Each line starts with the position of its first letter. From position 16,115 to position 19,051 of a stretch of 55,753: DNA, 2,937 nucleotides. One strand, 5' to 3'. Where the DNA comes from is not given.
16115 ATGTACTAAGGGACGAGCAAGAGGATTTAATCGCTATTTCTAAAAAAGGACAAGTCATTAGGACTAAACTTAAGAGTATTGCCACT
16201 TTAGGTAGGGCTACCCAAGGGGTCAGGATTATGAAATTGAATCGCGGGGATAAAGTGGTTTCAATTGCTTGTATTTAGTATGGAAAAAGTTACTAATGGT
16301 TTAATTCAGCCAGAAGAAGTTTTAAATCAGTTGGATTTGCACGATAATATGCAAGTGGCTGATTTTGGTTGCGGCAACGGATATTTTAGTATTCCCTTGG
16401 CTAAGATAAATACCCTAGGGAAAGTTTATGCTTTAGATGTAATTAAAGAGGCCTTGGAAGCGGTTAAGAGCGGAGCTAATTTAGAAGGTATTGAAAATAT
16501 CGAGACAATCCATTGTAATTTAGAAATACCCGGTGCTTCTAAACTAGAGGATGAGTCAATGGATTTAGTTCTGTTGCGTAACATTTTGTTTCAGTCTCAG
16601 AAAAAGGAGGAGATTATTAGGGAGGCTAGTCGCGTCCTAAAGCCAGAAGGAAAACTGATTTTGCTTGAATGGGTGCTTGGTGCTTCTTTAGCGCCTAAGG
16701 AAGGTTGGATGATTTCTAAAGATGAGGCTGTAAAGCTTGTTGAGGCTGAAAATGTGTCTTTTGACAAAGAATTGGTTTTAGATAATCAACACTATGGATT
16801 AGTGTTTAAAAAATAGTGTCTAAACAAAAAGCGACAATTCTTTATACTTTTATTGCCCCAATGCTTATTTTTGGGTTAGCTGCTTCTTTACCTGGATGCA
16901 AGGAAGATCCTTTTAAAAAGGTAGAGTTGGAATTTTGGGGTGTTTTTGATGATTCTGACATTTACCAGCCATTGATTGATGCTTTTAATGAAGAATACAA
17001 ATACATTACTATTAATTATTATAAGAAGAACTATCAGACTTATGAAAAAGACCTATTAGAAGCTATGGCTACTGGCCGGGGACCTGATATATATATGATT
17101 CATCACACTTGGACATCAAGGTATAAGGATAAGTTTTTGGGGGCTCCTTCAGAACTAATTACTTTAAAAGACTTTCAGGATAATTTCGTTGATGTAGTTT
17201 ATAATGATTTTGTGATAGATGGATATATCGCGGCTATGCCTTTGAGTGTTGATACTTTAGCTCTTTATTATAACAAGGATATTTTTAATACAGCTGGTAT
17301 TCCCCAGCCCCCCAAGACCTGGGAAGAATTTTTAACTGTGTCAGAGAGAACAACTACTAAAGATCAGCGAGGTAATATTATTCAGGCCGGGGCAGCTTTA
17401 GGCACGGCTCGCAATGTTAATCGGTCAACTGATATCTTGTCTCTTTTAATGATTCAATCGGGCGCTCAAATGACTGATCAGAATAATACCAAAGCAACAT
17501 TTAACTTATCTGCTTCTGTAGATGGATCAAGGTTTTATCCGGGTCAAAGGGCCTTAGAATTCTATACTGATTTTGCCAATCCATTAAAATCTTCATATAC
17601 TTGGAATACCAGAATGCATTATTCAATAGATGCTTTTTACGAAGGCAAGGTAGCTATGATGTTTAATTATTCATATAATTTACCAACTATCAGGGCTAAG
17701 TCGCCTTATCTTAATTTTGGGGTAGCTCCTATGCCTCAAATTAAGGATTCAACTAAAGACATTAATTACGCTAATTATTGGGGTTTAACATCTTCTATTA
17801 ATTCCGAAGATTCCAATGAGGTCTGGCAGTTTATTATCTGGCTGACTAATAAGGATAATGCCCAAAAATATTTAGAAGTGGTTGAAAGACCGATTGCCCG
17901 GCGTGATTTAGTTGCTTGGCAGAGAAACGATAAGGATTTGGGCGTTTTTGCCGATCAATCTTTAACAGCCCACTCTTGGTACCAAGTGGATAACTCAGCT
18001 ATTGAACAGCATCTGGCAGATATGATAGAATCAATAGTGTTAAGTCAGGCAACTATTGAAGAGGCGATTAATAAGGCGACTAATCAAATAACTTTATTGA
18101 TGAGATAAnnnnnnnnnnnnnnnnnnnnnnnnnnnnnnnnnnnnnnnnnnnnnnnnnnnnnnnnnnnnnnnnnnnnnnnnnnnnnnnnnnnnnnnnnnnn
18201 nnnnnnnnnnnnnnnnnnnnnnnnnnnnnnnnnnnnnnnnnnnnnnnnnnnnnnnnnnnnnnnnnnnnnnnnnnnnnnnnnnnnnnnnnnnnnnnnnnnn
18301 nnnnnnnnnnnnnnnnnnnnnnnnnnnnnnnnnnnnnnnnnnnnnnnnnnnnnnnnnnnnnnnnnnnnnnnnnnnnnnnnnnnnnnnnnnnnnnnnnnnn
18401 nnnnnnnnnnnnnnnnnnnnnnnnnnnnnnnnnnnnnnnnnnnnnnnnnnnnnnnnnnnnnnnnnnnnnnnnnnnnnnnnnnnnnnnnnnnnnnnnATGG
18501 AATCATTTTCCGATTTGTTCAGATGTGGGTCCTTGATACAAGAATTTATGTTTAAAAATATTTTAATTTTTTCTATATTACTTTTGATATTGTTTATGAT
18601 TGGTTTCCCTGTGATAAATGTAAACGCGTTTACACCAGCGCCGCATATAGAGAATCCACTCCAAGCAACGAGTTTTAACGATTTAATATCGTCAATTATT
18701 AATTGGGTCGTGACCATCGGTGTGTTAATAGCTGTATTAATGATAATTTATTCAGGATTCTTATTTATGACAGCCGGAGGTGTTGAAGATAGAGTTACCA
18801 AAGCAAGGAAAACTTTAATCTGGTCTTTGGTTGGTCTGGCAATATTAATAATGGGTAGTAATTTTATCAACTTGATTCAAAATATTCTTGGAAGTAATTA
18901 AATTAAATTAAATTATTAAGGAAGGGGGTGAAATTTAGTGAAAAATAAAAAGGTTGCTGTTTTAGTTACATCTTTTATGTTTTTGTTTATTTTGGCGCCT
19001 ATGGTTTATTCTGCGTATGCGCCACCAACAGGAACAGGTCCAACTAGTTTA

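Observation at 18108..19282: Array of three tandem TrbC/VirB2-like pilin paralogues with no other T4SS component in the window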

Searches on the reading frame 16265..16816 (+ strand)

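Call 5: search_protein_families(library=pfam, proteins=[window:16265-16816:+], max_evalue=0.01)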
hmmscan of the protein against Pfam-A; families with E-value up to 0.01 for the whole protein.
window:16265-16816:+ (183 aa): 22 families
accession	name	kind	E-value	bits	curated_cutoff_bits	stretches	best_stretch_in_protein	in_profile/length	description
PF13847.12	Methyltransf_31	-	1.7e-20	73.6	27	1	26-138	2-114/145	Methyltransferase domain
PF08241.18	Methyltransf_11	-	1e-16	61.8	21.2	1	33-133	2-95/95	Methyltransferase domain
PF13649.12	Methyltransf_25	-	3.4e-14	53.7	27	1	31-129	1-97/97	Methyltransferase domain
PF05175.20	MTS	-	1.2e-13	51.5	23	1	3-133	10-138/170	Methyltransferase small domain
PF08242.18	Methyltransf_12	-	1.1e-09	39.3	30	1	33-131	2-98/98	Methyltransferase domain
PF01209.24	Ubie_methyltran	-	1.4e-08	34.8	20.1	1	28-136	48-154/233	ubiE/COQ5 methyltransferase family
PF06325.19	PrmA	-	2.1e-08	34.5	22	1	19-133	154-258/296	Ribosomal protein L11 methyltransferase (PrmA)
PF13489.12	Methyltransf_23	-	4.2e-07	30.3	27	1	25-136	20-119/164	Methyltransferase domain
PF12847.13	Methyltransf_18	-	1.8e-05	25.3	27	1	27-132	14-114/151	Methyltransferase domain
PF02475.24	TRM5-TYW2_MTfase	-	7.4e-05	23.2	28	1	26-83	35-93/164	TRM5/TYW2 methyltransferase domain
PF00891.24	Methyltransf_2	-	0.00015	21.6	22.3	1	14-141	49-172/210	O-methyltransferase domain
PF01728.25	FtsJ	-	0.00018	21.9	24.1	1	18-103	11-96/181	FtsJ-like methyltransferase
PF05148.21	Methyltransf_8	-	0.00034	21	27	1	26-134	71-157/219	Hypothetical methyltransferase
PF20922.3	Anamorsin_N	-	0.00038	20.6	27.1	1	91-141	44-95/163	Anamorsin, N-terminal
PF02527.21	GidB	-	0.00046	20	27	1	24-134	46-147/184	rRNA small subunit methyltransferase G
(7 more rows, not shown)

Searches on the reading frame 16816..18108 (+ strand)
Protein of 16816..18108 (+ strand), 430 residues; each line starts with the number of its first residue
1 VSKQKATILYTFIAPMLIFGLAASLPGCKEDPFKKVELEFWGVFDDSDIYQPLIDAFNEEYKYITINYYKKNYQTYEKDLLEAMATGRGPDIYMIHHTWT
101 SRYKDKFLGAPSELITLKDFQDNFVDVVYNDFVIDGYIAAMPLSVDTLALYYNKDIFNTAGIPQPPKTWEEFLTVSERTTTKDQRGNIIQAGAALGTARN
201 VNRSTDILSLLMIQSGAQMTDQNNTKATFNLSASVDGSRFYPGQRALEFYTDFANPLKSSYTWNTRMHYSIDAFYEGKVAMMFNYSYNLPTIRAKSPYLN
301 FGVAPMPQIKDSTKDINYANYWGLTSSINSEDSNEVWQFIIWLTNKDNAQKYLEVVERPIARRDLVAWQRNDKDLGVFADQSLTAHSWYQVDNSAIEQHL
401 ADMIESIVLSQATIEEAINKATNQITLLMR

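Call 5: search_protein_families(library=pfam, proteins=[window:16816-18108:+], max_evalue=0.01)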
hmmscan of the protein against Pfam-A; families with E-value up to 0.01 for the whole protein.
window:16816-18108:+ (430 aa): 3 families
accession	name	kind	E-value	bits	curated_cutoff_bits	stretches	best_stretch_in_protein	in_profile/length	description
PF01547.30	SBP_bac_1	-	2e-34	120.4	26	1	49-349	9-306/307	Bacterial extracellular solute-binding protein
PF13416.11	SBP_bac_8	-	1.2e-30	107.7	27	1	53-365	2-265/279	Bacterial extracellular solute-binding protein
PF12698.13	ABC2_membrane_3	-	0.0074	15.8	31.6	1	5-142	1-95/347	ABC-2 family transporter protein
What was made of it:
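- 16816..18108 (+): Orphan carbohydrate-type solute-binding lipoprotein (SBP_bac_1), co-operonic with the pilin genes. Its TAA stop overlaps the ATG of pilin 1 by one base (TAATG). Pfam SBP_bac_1 2e-34 and SBP_bac_8 1.2e-30 (call 5).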

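Call 50: search_protein_families(library=ncbifam, proteins=[window:16816-18108:+], max_evalue=0.01)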
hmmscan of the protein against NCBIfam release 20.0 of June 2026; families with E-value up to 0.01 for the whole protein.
window:16816-18108:+ (430 aa): 5 families
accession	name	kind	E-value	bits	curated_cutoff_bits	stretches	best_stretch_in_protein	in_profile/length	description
NF007011.0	PRK09474.1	equivalog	2.1e-16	59.8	291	1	77-314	70-281/396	maltose/maltodextrin ABC transporter substrate-binding protein MalE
NF053763.1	ABCarbgalBndGanS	equivalog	2.7e-15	56.1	700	2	33-186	36-183/420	galactooligosaccharide ABC transporter substrate-binding protein GanS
NF008211.0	PRK10974.1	equivalog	5.1e-13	48.4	411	1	37-352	28-342/439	sn-glycerol-3-phosphate ABC transporter substrate-binding protein UgpB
TIGR03851.1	chitin_NgcE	equivalog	1.4e-05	24.3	399.65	1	118-184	133-198/450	N-acetylglucosamine/diacetylchitobiose ABC transporter substrate-binding protein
TIGR03850.1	bind_CPR_0540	equivalog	2.3e-05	23.2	299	1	48-182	48-194/437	carbohydrate ABC transporter substrate-binding protein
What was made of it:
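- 16816..18108 (+): Weak, far sub-threshold NCBIfam similarity to MalE, GanS and UgpB (call 50).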

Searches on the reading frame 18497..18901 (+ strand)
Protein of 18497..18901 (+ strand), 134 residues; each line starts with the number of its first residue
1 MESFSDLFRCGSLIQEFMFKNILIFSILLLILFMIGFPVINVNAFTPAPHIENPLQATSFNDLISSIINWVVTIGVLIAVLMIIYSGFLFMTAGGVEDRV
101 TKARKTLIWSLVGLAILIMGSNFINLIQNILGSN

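Call 3: search_protein_families(library=pfam, proteins=[window:18497-18901:+], max_evalue=10)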
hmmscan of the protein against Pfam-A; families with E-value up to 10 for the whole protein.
window:18497-18901:+ (134 aa): 8 families
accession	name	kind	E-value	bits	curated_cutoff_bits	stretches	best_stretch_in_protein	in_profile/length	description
PF18895.5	T4SS_pilin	-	1.5e-10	41.4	26.6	1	58-118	3-62/71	Type IV secretion system pilin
PF04956.18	TrbC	-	6.8e-05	23.4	27.9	1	46-127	34-98/98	TrbC/VIRB2 pilin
PF19607.4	DUF6112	-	0.005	17.1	25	1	64-127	16-81/88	Family of unknown function (DUF6112)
PF03631.20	Virul_fac_BrkB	-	0.06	13.4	33.7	1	13-86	110-181/259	Virulence factor BrkB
PF07264.17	EI24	-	0.13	12.8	32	2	64-133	10-84/199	Sulfate transporter CysZ/Etoposide-induced protein 2.4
PF04647.20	AgrB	-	1.3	8.7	23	1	13-87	90-173/185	Accessory gene regulator B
PF01312.24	Bac_export_2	-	1.3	8.6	24.4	1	40-122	111-193/335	FlhB HrpN YscU SpaS Family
PF12420.13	DUF3671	-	9.3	6.1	34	0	16-85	153-207/223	Fam-L, Fam-M like protein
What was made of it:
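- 18548..18901 (+): Pilin 2 (117 aa; start corrected from 18497 to ATG 18548). PF18895 at 41.4 bits (call 3).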

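Call 50: search_protein_families(library=ncbifam, proteins=[window:18548-18901:+], max_evalue=0.01)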
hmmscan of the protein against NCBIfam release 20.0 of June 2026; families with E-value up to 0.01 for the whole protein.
window:18548-18901:+ (117 aa): 1 family
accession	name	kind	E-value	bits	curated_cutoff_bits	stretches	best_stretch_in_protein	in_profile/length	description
NF045849.1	ICE_MMCAP2_0565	equivalog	2.2e-07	30.5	40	1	40-113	6-79/80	Mbov_0395 family pilin-like conjugal transfer protein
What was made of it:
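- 18548..18901 (+): Sub-threshold NCBIfam NF045849 Mycoplasma ICE pilin-like protein, 30.5 bits against 40 (call 50).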
